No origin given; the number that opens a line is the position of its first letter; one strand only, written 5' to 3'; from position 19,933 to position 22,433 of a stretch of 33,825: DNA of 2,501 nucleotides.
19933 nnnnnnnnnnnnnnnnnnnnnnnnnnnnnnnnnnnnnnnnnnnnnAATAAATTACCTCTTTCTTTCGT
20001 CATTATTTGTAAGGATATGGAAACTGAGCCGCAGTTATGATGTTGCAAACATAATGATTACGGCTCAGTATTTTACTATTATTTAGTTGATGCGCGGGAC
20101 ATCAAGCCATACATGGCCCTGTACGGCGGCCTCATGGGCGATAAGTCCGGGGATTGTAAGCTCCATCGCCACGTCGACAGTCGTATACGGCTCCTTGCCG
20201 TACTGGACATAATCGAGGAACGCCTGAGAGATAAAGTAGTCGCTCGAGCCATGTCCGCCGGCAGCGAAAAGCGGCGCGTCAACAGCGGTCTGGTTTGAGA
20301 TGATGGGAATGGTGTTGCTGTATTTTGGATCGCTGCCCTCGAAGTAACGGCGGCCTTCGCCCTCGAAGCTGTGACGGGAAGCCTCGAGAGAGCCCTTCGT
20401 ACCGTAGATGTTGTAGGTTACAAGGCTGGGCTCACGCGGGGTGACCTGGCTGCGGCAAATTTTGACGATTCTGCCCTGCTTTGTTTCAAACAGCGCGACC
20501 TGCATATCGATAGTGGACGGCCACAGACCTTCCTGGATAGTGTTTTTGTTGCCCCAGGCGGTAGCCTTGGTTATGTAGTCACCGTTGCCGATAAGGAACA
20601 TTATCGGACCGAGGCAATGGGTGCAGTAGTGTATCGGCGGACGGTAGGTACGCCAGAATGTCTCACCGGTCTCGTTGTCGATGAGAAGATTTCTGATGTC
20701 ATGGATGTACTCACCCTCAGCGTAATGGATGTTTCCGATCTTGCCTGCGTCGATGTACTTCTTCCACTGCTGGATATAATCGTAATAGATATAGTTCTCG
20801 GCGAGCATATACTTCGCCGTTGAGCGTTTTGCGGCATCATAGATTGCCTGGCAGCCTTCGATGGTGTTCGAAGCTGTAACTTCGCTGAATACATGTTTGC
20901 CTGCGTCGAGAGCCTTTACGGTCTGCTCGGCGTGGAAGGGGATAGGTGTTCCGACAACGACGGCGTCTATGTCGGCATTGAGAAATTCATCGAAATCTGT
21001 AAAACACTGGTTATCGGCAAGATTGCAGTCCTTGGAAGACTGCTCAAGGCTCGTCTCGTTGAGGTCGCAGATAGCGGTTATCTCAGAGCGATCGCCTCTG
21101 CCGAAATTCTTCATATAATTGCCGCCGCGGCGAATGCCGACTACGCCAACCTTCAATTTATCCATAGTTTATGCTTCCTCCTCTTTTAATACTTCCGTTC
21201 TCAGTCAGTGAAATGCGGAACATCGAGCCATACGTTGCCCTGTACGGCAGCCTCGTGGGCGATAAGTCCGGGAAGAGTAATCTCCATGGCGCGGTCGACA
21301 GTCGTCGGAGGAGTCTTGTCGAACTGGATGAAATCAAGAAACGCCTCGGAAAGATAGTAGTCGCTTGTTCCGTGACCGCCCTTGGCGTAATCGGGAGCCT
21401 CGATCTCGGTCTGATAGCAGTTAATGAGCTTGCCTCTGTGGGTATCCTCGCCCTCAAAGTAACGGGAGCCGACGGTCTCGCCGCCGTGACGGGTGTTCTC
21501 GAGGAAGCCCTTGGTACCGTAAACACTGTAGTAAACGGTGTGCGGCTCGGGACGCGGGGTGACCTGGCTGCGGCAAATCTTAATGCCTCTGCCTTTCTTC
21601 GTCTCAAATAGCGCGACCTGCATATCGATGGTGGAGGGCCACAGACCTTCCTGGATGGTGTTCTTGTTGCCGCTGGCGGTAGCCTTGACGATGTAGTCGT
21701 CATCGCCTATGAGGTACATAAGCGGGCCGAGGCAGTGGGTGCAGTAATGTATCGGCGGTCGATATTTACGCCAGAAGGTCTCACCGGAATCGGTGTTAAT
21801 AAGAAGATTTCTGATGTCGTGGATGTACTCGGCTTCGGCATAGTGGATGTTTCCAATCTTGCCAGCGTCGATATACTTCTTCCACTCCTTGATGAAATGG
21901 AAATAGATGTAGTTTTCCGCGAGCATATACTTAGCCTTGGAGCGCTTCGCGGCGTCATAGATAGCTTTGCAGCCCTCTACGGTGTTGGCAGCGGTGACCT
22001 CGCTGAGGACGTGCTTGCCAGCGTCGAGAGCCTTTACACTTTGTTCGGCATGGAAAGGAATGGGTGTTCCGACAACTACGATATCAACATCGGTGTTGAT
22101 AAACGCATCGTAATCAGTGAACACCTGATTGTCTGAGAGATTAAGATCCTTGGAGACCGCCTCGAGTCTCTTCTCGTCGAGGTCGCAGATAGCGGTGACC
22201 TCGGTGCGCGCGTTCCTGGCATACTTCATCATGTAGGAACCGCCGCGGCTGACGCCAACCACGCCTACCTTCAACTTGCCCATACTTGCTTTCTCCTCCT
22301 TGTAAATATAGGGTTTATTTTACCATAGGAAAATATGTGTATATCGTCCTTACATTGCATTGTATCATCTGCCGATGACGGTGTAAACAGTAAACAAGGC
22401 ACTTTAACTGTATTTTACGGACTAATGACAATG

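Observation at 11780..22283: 10.5-kb operon built from only two families: 2 Gfo/Idh/MocA paralogs followed by 5 tandem ceramidase-like paralogs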

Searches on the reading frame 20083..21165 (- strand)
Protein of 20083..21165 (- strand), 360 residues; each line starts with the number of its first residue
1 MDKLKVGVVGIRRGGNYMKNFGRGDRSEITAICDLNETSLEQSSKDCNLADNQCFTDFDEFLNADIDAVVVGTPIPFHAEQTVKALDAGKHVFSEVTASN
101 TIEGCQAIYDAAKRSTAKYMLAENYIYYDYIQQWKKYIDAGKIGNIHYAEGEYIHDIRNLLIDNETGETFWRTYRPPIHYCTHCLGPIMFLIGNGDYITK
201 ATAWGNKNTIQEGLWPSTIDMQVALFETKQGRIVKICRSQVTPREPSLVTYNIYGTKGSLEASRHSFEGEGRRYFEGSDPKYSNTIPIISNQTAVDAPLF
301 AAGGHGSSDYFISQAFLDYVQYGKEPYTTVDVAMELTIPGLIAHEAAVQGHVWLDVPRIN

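Call 3: search_protein_families(library=pfam, proteins=[window:20083-21165:-], max_evalue=1)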
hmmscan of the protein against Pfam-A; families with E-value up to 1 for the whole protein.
window:20083-21165:- (360 aa): 7 families
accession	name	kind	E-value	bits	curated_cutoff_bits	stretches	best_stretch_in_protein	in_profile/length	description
PF01408.29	GFO_IDH_MocA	-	4.3e-16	60.1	24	1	4-121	1-118/120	Oxidoreductase family, NAD-binding Rossmann fold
PF21252.2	Glyco_hydro_109_C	-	4.5e-09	36.3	27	1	138-280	7-179/187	Glycosyl hydrolase 109, C-terminal domain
PF02894.22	GFO_IDH_MocA_C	-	6.4e-08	33.1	22.9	1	135-335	1-198/218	Oxidoreductase family, C-terminal alpha/beta domain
PF22725.1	GFO_IDH_MocA_C3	-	7.8e-07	29.6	27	1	131-261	1-124/124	GFO/IDH/MocA C-terminal domain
PF03447.22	NAD_binding_3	-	0.0022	19.1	24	1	27-120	22-114/116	Homoserine dehydrogenase, NAD binding domain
PF02629.25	CoA_binding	-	0.1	13.8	22.3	1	3-90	3-88/97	CoA binding domain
PF12172.15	zf-ChsH2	-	0.32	11.3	23.2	1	172-187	19-34/37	ChsH2, rubredoxin-like zinc ribbon domain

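Call 4: search_protein_families(library=ncbifam, proteins=[window:20083-21165:-], max_evalue=1)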
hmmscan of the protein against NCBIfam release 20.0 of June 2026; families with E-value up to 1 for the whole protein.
window:20083-21165:- (360 aa): 10 families
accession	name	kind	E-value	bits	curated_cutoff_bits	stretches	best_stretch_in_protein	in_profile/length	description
TIGR04380.1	myo_inos_iolG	equivalog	2e-17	63.1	355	1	3-148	1-147/330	inositol 2-dehydrogenase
NF052479.1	LevoglcsnDh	equivalog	2.8e-17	62.5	650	1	31-157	40-165/386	levoglucosan dehydrogenase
NF040723.1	UDP-GlcNAcDh_Arch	equivalog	4.1e-17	62.6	450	1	4-147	1-142/302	UDP-N-acetylglucosamine 3-dehydrogenase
NF052679.1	InsChiInosDhIolG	equivalog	1.7e-13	50.3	540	1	4-145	3-147/343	bifunctional inositol 2-dehydrogenase/D-chiro-inositol 1-dehydrogenase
NF058563.1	BT_2159_fam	equivalog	5.4e-12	45.4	650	1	4-146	1-143/350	disaccharide 3-dehydrogenase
NF058561.1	BT_2158_fam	equivalog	9.7e-11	40.9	750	1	2-149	34-180/487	glycoside 3-dehydrogenase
NF007574.0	PRK10206.1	equivalog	7.8e-07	28.4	352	1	53-153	52-153/345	oxidoreductase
NF041392.1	XylDh_Gfo6_Halo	equivalog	1.2e-06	27.6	350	1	62-164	79-181/350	D-xylose 1-dehydrogenase Gfo6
NF008607.0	PRK11579.1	subfamily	2.4e-05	23.5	330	1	59-153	57-152/346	oxidoreductase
TIGR03855.1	NAD_NadX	equivalog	0.23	11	206.55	1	28-115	3-88/229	aspartate dehydrogenase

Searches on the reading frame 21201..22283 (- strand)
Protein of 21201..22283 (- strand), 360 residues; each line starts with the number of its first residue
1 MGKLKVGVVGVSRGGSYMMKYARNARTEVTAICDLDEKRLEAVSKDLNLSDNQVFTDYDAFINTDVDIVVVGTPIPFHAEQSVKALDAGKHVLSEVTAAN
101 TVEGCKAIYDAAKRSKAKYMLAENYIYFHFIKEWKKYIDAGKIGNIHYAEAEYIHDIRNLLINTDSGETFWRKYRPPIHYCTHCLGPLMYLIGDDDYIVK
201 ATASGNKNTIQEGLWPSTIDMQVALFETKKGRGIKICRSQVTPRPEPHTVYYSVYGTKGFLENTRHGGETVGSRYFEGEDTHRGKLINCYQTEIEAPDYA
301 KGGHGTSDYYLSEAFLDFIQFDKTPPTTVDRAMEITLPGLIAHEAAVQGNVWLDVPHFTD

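Call 3: search_protein_families(library=pfam, proteins=[window:21201-22283:-], max_evalue=1)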
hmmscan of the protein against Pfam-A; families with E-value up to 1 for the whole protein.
window:21201-22283:- (360 aa): 7 families
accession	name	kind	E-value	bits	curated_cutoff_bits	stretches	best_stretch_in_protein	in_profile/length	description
PF01408.29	GFO_IDH_MocA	-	2.7e-18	67.2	24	1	4-121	1-118/120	Oxidoreductase family, NAD-binding Rossmann fold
PF21252.2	Glyco_hydro_109_C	-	1.4e-08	34.7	27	2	196-281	101-179/187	Glycosyl hydrolase 109, C-terminal domain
PF02894.22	GFO_IDH_MocA_C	-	2.6e-08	34.4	22.9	1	135-336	1-200/218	Oxidoreductase family, C-terminal alpha/beta domain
PF03447.22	NAD_binding_3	-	7.9e-06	27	24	1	20-120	15-114/116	Homoserine dehydrogenase, NAD binding domain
PF22725.1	GFO_IDH_MocA_C3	-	3.1e-05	24.4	27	1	133-261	3-123/124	GFO/IDH/MocA C-terminal domain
PF01118.30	Semialdhyde_dh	-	0.047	14.5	26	1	5-94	1-95/121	Semialdehyde dehydrogenase, NAD binding domain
PF02629.25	CoA_binding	-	0.084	14.1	22.3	1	4-89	4-87/97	CoA binding domain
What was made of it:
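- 21201..22283 (-): gfo1: a 360-aa cytoplasmic Gfo/Idh/MocA NAD(P)-dependent sugar oxidoreductase. PF01408 at 67 bits and PF02894 at 34 bits, both above the cut-offs (call 3).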

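Call 4: search_protein_families(library=ncbifam, proteins=[window:21201-22283:-], max_evalue=1)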
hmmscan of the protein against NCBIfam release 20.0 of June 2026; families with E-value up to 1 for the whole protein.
window:21201-22283:- (360 aa): 13 families
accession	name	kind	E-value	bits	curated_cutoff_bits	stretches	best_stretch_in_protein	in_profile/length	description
NF052479.1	LevoglcsnDh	equivalog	7.7e-19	67.6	650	1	18-157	27-165/386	levoglucosan dehydrogenase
NF040723.1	UDP-GlcNAcDh_Arch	equivalog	8.3e-19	68.2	450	1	4-150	1-145/302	UDP-N-acetylglucosamine 3-dehydrogenase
TIGR04380.1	myo_inos_iolG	equivalog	1.2e-16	60.5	355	1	3-148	1-147/330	inositol 2-dehydrogenase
NF052679.1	InsChiInosDhIolG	equivalog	7.2e-14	51.5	540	1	4-231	3-220/343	bifunctional inositol 2-dehydrogenase/D-chiro-inositol 1-dehydrogenase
NF058563.1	BT_2159_fam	equivalog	1.1e-12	47.7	650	1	4-146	1-143/350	disaccharide 3-dehydrogenase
NF058561.1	BT_2158_fam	equivalog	1.6e-08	33.6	750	1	5-151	35-182/487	glycoside 3-dehydrogenase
NF007574.0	PRK10206.1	equivalog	1.8e-07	30.6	352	1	26-153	28-153/345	oxidoreductase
NF041392.1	XylDh_Gfo6_Halo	equivalog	2.8e-06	26.3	350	1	26-164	41-181/350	D-xylose 1-dehydrogenase Gfo6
NF008607.0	PRK11579.1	subfamily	4.1e-06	26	330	1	25-153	28-152/346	oxidoreductase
TIGR03855.1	NAD_NadX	equivalog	0.016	14.7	206.55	1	28-118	3-91/229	aspartate dehydrogenase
TIGR01087.1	murD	equivalog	0.025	13.7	211.95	1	5-100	1-98/441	UDP-N-acetylmuramoyl-L-alanine--D-glutamate ligase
NF005694.0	PRK07502.1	equivalog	0.079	12.2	409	1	5-80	8-81/310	prephenate/arogenate dehydrogenase family protein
NF047908.1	AldhRedAhr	equivalog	0.12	11.2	470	1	5-106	169-272/335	NADPH-dependent aldehyde reductase Ahr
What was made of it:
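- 21201..22283 (-): No NCBIfam equivalog is reached (call 4).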

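Call 42: search_solved_structures(query=window:21201-22283:-, max_evalue=0.00001)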
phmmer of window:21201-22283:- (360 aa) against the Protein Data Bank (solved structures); distinct sequences matched with E-value up to 0.00001: 41.
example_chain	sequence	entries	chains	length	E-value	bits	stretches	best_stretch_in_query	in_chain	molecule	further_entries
7xr9_A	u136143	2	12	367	2.4e-15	59.8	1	1-154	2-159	DgpA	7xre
2ixa_A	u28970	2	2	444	2.6e-14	56.4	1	5-164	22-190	ALPHA-N-ACETYLGALACTOSAMINIDASE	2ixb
6t2b_A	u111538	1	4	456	3e-14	56.2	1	1-359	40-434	Glycosyl hydrolase family 109 protein 2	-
6a3f_A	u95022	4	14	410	6.8e-13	51.7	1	56-157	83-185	Putative dehydrogenase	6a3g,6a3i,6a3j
9m3d_B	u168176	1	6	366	9.9e-13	51.2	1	2-154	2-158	DgpA1 from W974-1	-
3ec7_A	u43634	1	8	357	2.4e-11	46.6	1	4-145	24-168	Putative Dehydrogenase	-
4mie_A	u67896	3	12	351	2.8e-11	46.4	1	4-267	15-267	Inositol 2-dehydrogenase/D-chiro-inositol 3-dehydrogenase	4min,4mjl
4mio_A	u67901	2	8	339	2.8e-11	46.4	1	4-267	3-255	Inositol 2-dehydrogenase/D-chiro-inositol 3-dehydrogenase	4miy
3e18_A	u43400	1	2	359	2.9e-11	46.4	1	3-151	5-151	oxidoreductase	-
4h3v_A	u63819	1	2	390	4.9e-11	45.6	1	28-156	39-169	Oxidoreductase domain protein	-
4n54_A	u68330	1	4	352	5.3e-10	42.2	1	4-149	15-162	Inositol dehydrogenase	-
4mkx_A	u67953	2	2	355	5.3e-10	42.2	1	4-149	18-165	Inositol dehydrogenase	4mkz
4fb5_A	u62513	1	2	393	6.3e-10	42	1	56-157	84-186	Probable oxidoreductase protein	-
3v5n_A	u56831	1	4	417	9.9e-10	41.3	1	35-265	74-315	Oxidoreductase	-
6o15_A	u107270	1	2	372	3e-09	39.7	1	5-302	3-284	Uncharacterized oxidoreductase YjhC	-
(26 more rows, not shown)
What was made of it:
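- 21201..22283 (-): The best PDB matches are DgpA 7xr9 at E=2e-15 and GH109 at E=3e-14 (call 42).
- The best solved relatives of the Gfo proteins are DgpA (E=2e-15), GH109 and levoglucosan dehydrogenase (call 42). The matches to DgpA and GH109 are weak and mostly cover the N-terminal Rossmann domain (call 42).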

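Call 65: find_related_loci(query=window:21201-22283:-, collection=genome_contigs, flank=8000)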
Query window:21201-22283:- (360 aa) in genome_contigs; peptide patterns used: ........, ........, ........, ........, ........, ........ (x = any residue, [..] = any of these).
27 stretches matched a pattern; 2 encode a relative of the query (tblastn E <= 1e-3); 2 distinct loci.
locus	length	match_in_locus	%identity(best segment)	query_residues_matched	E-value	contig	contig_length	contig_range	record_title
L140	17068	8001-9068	75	1-358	0e+0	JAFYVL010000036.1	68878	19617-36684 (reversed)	MAG: Oscillospiraceae bacterium isolate RGIG7458 Water_buffalos_Colon-1__c223281, whole genome shotgun sequence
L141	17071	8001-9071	68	1-358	1e-172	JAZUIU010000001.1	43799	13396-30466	MAG: Oscillospiraceae bacterium isolate T1900045262_TH20190032.MAGScoT_cleanbin_000010 SGB_5834_k141_1205122, whole geno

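Call 68: search_protein_families(library=pfam, proteins=[L140:59-2398:+, L140:2419-3366:+, L140:3382-4221:+, L140:4226-5224:+, L140:5227-6213:+, L140:6266-7909:+, L140:10260-10964:+, L140:11367-12641:+, L140:12571-13863:+, L140:13923-16547:+], max_evalue=0.001)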
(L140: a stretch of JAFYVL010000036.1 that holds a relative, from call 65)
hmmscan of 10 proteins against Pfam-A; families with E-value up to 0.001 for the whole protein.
L140:59-2398:+ (779 aa): 7 families
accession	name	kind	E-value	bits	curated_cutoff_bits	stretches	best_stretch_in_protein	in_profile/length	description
PF02836.23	Glyco_hydro_2_C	-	1e-32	114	21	2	311-384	7-80/302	Glycosyl hydrolases family 2, TIM barrel domain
PF16355.11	DUF4982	-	3.9e-19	68.8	23.9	1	608-661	2-58/61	Domain of unknown function (DUF4982)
PF00703.27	Glyco_hydro_2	-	5.9e-18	66.1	23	1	198-302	8-109/109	Glycosyl hydrolases family 2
PF02837.24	Glyco_hydro_2_N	-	3.6e-17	63.2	28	1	37-188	2-167/169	Glycosyl hydrolases family 2, sugar binding domain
PF18565.7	Glyco_hydro2_C5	-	7.2e-13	48.7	32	1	683-772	9-102/103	Glycoside hydrolase family 2 C-terminal domain 5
PF22666.2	Glyco_hydro_2_N2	-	1.6e-08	35.3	27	1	92-165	45-118/167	Glycosyl hydrolase 2 galactose-binding domain-like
PF13364.12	BetaGal_ABD2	-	0.00039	21.6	23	0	64-169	4-111/112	Beta-galactosidase second all-beta domain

L140:2419-3366:+ (315 aa): 2 families
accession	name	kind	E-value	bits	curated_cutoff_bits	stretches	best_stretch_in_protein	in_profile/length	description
PF00528.27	BPD_transp_1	-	2.5e-39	135.4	26.4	1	114-314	1-183/184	Binding-protein-dependent transport system inner membrane component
PF19300.4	BPD_transp_1_N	-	2.1e-12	47.7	23.8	1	1-96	1-107/114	Binding-prot-dependent transport system membrane comp, N-term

L140:3382-4221:+ (279 aa): 2 families
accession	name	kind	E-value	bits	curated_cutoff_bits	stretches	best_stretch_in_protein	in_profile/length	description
PF00528.27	BPD_transp_1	-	5.4e-23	82.1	26.4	1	97-279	1-183/184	Binding-protein-dependent transport system inner membrane component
PF12911.12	OppC_N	-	2.8e-09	37.1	23.9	1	14-52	11-49/53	N-terminal TM domain of oligopeptide transport permease C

L140:4226-5224:+ (332 aa): 4 families
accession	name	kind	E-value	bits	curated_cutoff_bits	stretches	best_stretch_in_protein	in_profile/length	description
PF00005.33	ABC_tran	-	1.2e-29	104.1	25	1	32-191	1-137/137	ABC transporter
PF08352.17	oligo_HPY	-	1.1e-18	67.8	27.1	1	242-305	1-65/65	Oligopeptide/dipeptide transporter, C-terminal region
PF13304.12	AAA_21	-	5.5e-06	27.1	27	1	155-226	230-303/304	AAA domain, putative AbiEii toxin, Type IV TA system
PF02463.25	SMC_N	-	0.00015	21.7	40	1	34-237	17-212/220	RecF/RecN/SMC N terminal domain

L140:5227-6213:+ (328 aa): 5 families
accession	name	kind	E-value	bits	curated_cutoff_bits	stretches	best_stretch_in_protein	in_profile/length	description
PF00005.33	ABC_tran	-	1.5e-32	113.5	25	1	36-187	2-136/137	ABC transporter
PF08352.17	oligo_HPY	-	3.4e-21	75.8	27.1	1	239-304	1-65/65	Oligopeptide/dipeptide transporter, C-terminal region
PF02463.25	SMC_N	-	1.1e-05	25.5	40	1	49-226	28-205/220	RecF/RecN/SMC N terminal domain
PF13401.12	AAA_22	-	0.00013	22.8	27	1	50-211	10-116/130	AAA domain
PF05621.17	TniB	-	0.00089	19.2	22.4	0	172-216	114-160/189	Bacterial TniB protein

L140:6266-7909:+ (547 aa): 2 families
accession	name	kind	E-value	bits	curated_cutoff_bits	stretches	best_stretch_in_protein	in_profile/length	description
PF00496.27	SBP_bac_5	-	3.3e-44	152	32.4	1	88-460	2-360/368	Bacterial extracellular solute-binding proteins, family 5 Middle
PF12974.12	Phosphonate-bd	-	0.00074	19.4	27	0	258-294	137-173/242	ABC transporter, phosphonate, periplasmic substrate-binding protein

L140:10260-10964:+ (234 aa): 1 family
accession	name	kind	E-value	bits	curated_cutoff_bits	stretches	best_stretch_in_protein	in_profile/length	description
PF03009.23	GDPD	-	6.6e-41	141.5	23.6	1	11-228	1-244/244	Glycerophosphoryl diester phosphodiesterase family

L140:11367-12641:+ (424 aa): 4 families
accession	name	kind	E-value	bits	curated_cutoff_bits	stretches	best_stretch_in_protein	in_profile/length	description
PF07690.21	MFS_1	-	1.1e-41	143.3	33.4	2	27-269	3-238/347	Major Facilitator Superfamily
PF12832.13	MFS_1_like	-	7.6e-10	38.8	25.2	1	256-419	23-186/373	MFS_1 like family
PF00083.30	Sugar_tr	-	3.7e-07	29.8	22.3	0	214-407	236-432/452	Sugar (and other) transporter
PF13347.12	MFS_2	-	7.6e-05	21.9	27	1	141-352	131-342/427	MFS/sugar transport protein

L140:12571-13863:+ (430 aa): 3 families
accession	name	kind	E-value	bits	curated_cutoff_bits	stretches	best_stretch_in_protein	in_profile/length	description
PF00295.23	Glyco_hydro_28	-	2.4e-23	83.2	22.9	1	117-348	52-259/324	Glycosyl hydrolases family 28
PF12708.12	Pect-lyase_RHGA_epim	-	1.4e-08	35.2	27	1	25-67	4-47/213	Rhamnogalacturonase A/epimerase, pectate lyase-like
PF13229.12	Beta_helix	-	2.7e-06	27.5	25.9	1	165-289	3-114/158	Right handed beta helix region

L140:13923-16547:+ (874 aa): 3 families
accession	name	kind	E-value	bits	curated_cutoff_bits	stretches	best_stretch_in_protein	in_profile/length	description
PF05588.17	Botulinum_HA-17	-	5.9e-11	43.1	21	0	263-315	34-86/146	Clostridium botulinum HA-17 domain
PF14200.12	RicinB_lectin_2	-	6e-09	36.9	25.6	0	783-850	13-76/89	Ricin-type beta-trefoil lectin domain-like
PF13715.12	CarbopepD_reg_2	-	0.00031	21.2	32.2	0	413-448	24-59/88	CarboxypepD_reg-like domain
